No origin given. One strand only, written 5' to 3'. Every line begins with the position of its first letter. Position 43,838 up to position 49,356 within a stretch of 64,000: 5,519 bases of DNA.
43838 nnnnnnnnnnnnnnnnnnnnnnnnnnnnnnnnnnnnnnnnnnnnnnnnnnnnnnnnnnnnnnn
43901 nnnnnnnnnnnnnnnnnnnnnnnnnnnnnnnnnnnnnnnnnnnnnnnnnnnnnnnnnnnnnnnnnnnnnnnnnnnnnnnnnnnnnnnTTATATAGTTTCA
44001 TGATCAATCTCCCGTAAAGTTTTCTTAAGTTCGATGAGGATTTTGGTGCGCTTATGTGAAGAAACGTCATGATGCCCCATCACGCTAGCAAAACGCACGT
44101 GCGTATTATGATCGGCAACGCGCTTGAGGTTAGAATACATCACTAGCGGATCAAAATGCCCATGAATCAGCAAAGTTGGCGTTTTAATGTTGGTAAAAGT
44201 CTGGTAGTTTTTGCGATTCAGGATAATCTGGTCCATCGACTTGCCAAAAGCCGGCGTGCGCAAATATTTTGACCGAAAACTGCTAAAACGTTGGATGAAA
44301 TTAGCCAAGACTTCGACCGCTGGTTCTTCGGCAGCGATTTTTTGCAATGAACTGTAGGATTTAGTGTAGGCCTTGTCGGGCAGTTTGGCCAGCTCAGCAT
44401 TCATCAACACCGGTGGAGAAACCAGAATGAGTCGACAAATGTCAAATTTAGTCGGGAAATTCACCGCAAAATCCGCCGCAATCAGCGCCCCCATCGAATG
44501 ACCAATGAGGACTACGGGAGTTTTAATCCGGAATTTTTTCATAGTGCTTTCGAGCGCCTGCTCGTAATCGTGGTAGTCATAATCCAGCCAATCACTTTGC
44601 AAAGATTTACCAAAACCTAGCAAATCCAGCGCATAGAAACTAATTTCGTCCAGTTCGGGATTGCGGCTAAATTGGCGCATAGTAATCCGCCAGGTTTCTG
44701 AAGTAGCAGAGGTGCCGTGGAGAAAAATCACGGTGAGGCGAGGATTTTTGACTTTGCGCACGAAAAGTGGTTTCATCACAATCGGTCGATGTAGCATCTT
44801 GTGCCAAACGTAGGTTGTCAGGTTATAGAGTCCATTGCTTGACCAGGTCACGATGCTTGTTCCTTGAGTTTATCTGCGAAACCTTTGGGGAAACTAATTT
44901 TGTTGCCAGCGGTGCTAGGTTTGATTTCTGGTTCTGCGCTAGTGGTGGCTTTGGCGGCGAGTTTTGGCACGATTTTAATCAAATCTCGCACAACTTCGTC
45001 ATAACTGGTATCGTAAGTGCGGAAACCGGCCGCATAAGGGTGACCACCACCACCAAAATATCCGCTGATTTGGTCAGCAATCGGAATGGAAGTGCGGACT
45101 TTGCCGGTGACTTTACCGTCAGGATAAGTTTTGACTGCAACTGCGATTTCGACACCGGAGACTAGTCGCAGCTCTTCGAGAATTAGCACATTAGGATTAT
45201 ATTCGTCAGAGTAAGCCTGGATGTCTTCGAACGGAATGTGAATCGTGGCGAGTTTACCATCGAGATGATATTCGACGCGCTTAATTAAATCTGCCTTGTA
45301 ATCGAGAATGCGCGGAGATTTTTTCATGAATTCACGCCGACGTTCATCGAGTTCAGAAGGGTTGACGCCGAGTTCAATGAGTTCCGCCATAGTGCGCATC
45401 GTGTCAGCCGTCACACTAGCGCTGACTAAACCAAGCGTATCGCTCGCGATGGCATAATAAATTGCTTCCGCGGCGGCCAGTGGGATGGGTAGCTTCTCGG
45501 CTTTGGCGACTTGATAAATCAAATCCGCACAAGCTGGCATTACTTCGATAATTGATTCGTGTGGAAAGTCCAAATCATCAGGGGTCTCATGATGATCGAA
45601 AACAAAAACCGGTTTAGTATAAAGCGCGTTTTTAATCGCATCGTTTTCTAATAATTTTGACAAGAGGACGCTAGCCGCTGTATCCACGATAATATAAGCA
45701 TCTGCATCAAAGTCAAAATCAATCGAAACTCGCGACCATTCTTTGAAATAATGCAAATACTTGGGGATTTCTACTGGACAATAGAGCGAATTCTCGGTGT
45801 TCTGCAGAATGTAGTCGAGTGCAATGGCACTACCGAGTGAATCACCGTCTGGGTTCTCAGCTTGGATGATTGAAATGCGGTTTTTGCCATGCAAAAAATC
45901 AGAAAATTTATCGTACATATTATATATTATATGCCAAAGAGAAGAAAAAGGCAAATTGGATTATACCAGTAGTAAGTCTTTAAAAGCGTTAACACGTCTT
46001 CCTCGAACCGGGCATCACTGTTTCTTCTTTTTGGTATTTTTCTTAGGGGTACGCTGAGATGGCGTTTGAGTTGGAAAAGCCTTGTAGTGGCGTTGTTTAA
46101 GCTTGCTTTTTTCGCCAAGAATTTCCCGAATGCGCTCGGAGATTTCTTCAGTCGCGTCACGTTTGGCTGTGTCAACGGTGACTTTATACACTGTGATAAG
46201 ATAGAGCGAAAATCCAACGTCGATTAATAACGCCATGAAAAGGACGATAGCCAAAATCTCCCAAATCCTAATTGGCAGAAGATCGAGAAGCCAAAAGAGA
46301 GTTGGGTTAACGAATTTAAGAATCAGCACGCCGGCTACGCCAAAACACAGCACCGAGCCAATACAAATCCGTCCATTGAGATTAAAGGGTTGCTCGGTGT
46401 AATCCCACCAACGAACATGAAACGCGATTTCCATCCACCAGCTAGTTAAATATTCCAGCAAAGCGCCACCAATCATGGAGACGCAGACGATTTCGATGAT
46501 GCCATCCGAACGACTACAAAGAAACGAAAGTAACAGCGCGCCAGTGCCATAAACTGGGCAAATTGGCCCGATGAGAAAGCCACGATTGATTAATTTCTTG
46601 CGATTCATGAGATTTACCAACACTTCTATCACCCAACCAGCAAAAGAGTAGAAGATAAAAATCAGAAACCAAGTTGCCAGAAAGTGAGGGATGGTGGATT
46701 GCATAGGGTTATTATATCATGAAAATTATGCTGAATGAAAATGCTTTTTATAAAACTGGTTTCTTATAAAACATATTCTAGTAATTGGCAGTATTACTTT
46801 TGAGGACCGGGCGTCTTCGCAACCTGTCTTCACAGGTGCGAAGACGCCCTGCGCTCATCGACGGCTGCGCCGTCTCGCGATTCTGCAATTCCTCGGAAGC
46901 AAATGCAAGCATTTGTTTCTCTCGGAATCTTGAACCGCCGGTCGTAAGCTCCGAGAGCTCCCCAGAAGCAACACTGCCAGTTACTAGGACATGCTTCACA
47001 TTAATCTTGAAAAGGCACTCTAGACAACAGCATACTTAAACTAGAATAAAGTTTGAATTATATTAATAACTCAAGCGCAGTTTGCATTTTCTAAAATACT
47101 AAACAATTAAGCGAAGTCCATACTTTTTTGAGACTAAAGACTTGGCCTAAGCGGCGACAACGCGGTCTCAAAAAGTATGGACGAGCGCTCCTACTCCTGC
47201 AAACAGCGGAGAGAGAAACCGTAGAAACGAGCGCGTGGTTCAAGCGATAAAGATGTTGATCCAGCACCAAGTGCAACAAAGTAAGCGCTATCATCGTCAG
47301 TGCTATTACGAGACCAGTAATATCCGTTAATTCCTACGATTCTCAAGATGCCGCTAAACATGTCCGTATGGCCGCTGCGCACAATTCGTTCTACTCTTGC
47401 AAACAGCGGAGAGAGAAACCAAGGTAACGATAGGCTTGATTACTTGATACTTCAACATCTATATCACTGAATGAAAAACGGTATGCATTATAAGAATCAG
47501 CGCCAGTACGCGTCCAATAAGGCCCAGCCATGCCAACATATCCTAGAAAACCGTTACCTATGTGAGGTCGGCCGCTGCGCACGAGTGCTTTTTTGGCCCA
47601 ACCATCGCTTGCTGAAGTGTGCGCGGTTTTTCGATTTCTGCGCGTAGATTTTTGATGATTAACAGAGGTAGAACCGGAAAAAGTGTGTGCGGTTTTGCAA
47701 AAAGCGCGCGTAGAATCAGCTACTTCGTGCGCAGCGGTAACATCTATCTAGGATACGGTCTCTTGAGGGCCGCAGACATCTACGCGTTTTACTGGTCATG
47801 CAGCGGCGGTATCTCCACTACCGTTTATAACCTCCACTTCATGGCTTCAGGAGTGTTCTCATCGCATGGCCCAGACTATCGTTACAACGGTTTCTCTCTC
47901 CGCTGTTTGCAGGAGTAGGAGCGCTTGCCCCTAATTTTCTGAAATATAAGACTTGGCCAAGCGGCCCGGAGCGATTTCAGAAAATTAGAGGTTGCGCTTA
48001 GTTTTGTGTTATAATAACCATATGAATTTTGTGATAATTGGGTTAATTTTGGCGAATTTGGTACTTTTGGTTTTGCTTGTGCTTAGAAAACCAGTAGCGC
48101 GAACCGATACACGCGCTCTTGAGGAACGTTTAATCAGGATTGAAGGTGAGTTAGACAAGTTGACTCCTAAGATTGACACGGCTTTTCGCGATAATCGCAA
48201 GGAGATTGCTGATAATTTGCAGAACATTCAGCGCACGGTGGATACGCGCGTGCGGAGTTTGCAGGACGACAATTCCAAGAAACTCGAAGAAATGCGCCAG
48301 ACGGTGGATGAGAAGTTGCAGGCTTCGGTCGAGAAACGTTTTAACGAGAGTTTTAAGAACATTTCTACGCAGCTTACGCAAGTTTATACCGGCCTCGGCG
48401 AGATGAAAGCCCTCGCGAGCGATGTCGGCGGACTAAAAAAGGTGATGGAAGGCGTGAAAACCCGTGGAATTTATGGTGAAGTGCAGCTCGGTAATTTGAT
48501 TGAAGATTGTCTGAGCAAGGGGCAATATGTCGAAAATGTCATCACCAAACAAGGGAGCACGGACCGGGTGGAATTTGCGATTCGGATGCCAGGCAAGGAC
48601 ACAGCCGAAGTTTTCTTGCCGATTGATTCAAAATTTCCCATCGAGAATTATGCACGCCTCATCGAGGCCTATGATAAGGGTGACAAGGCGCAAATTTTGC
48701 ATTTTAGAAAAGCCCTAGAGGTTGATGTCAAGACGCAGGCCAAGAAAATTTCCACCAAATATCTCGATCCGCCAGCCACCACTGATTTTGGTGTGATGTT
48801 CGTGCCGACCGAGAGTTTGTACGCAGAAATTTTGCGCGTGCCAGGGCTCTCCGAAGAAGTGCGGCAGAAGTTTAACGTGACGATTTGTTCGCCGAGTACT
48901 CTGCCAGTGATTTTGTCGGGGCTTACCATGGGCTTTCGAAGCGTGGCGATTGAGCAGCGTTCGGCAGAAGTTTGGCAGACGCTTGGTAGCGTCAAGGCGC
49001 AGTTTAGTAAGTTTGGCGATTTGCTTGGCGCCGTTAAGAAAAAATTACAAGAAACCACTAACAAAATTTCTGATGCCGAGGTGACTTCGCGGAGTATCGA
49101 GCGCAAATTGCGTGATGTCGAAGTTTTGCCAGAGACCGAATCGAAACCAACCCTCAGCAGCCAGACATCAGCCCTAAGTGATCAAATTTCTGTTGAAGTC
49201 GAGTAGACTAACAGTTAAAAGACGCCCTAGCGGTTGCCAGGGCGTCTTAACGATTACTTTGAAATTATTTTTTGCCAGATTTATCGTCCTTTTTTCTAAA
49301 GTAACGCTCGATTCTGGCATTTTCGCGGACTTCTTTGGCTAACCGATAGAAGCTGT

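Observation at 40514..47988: Repertoire of five equal-length variable cassettes encoding only the ligand-binding tip of FISUMP/CLec proteins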

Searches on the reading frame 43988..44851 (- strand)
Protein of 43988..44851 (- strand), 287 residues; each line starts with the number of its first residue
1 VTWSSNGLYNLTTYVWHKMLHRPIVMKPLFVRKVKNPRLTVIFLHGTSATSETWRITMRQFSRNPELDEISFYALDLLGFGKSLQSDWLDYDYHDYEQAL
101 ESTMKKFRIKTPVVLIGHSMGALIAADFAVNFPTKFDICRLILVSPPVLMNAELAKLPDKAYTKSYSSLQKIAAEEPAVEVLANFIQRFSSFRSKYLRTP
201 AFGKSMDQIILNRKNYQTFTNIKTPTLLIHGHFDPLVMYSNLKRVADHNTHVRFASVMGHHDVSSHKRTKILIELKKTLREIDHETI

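Call 14: search_protein_families(library=pfam, proteins=[window:43988-44851:-], max_evalue=0.001)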
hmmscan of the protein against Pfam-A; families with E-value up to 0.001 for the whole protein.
window:43988-44851:- (287 aa): 12 families
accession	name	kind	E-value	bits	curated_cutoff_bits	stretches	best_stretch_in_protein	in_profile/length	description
PF12146.15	Hydrolase_4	-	2.3e-19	70.1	27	1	36-250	2-218/239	Serine aminopeptidase, S33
PF00561.26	Abhydrolase_1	-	5.5e-16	59.4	25.8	1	40-171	2-125/245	alpha/beta hydrolase fold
PF12697.13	Abhydrolase_6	-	7.4e-16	59.9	26.3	1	41-161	1-111/217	Alpha/beta hydrolase family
PF06821.19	Ser_hydrolase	-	9e-08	32.7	22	1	85-152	31-96/172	Serine hydrolase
PF02230.22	Abhydrolase_2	-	1.9e-06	28.3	23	0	92-136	86-130/217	Phospholipase/Carboxylesterase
PF00326.27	Peptidase_S9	-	1.7e-05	24.9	22.6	0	174-247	94-168/213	Prolyl oligopeptidase family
PF03959.19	FSH1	-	2.9e-05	24.3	21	0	92-267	81-205/211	Serine hydrolase (FSH1)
PF01764.32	Lipase_3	-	7e-05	23.2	22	1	91-166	44-123/140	Lipase (class 3)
PF20408.4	Abhydrolase_11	-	0.00025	21.3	27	0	96-129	60-94/193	Alpha/beta hydrolase domain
PF07819.20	PGAP1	-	0.00039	20.7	24.3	0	41-151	7-132/233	PGAP1-like alpha/beta domain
PF00756.26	Esterase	-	0.00041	20.6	22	0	104-262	107-194/251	Putative esterase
PF06028.17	DUF915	-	0.00063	19.6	22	0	97-131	90-123/255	Alpha/beta hydrolase of unknown function (DUF915)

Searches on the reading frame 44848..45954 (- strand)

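Call 14: search_protein_families(library=pfam, proteins=[window:44848-45954:-], max_evalue=0.001)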
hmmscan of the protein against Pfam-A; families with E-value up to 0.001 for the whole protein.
window:44848-45954:- (368 aa): 2 families
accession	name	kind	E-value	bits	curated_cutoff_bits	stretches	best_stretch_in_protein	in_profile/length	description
PF01368.27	DHH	-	2.8e-10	41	28.1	1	27-169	2-125/125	DHH family, N-terminal domain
PF02272.25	DHHA1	-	7.5e-05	23.6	25.9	1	259-329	22-96/102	DHHA1 domain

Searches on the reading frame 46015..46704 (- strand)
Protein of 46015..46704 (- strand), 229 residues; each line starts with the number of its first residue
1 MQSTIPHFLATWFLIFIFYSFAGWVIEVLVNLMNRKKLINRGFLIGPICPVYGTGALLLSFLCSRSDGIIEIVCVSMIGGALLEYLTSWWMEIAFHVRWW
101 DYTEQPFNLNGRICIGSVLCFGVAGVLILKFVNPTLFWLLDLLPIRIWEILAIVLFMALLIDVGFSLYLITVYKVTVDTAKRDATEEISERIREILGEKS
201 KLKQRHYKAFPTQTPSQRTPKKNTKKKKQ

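Call 14: search_protein_families(library=pfam, proteins=[window:46015-46704:-], max_evalue=0.001)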
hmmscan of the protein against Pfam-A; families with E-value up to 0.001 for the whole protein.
window:46015-46704:- (229 aa): 1 family
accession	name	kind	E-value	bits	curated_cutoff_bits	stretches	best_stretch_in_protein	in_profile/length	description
PF06541.16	ABC_trans_CmpB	-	7.3e-47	159.7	25.9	1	14-166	1-150/151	Putative ABC-transporter type IV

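Call 24: find_encoding_contigs(protein=window:46018-46704:-, flank=10000, max_places=10)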
Protein window:46018-46704:- (229 aa): no gene with exactly this product is on record in the collection.

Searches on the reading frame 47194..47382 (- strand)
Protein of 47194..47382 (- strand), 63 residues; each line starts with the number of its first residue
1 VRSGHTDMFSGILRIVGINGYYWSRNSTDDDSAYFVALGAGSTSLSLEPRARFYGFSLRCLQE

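Call 9: search_protein_families(library=ncbifam, proteins=[window:47194-47382:-], max_evalue=1)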
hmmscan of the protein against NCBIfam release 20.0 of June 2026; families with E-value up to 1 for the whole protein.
seq(63 aa): 1 family
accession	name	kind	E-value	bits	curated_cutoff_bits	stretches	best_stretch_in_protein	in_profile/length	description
TIGR02145.1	Fib_succ_major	domain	0.013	16.2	41.65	1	17-62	130-175/176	FISUMP domain-containing protein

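Call 10: search_protein_families(library=pfam, proteins=[window:47194-47382:-], max_evalue=1)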
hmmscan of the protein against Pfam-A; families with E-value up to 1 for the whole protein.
seq(63 aa): 0 families

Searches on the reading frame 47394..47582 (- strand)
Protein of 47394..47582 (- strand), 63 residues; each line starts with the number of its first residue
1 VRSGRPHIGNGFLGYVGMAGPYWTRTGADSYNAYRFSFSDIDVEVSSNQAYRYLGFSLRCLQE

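Call 9: search_protein_families(library=ncbifam, proteins=[window:47394-47582:-], max_evalue=1)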
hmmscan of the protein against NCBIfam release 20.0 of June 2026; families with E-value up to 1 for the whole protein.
seq(63 aa): 1 family
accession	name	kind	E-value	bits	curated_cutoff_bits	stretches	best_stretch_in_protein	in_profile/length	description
TIGR02145.1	Fib_succ_major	domain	0.12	13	41.65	1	19-62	132-175/176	FISUMP domain-containing protein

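Call 10: search_protein_families(library=pfam, proteins=[window:47394-47582:-], max_evalue=1)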
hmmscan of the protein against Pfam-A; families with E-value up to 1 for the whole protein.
seq(63 aa): 1 family
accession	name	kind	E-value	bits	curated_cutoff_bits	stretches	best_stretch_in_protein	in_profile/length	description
PF09603.15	Fib_succ_major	-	0.16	12.7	33.9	1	15-61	143-186/187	Fibrobacter succinogenes major domain (Fib_succ_major)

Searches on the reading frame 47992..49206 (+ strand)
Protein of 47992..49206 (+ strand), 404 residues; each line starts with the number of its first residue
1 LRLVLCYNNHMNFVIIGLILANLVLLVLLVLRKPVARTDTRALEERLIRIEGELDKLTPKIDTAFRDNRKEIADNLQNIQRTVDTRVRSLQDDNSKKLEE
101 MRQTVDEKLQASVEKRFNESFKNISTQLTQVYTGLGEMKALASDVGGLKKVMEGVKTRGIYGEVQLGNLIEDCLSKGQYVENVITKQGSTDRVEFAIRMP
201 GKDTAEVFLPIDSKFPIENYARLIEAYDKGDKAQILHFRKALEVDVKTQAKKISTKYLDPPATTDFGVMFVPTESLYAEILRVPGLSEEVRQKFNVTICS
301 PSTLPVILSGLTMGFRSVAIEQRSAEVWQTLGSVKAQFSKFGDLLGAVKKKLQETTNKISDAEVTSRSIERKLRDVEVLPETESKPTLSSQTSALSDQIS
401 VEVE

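Call 14: search_protein_families(library=pfam, proteins=[window:47992-49206:+], max_evalue=0.001)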
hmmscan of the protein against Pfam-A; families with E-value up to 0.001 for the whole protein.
window:47992-49206:+ (404 aa): 3 families
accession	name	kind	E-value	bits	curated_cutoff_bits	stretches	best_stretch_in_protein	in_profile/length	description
PF02646.22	RmuC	-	3.6e-68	230.2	26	1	96-385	1-290/291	RmuC family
PF04513.17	Baculo_PEP_C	-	1.2e-05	25.8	38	0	39-92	39-92/140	Baculovirus polyhedron envelope protein, PEP, C terminus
PF01442.23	Apolipoprotein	-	4.3e-05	23.7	90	1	41-132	36-123/190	Apolipoprotein A1/A4/E domain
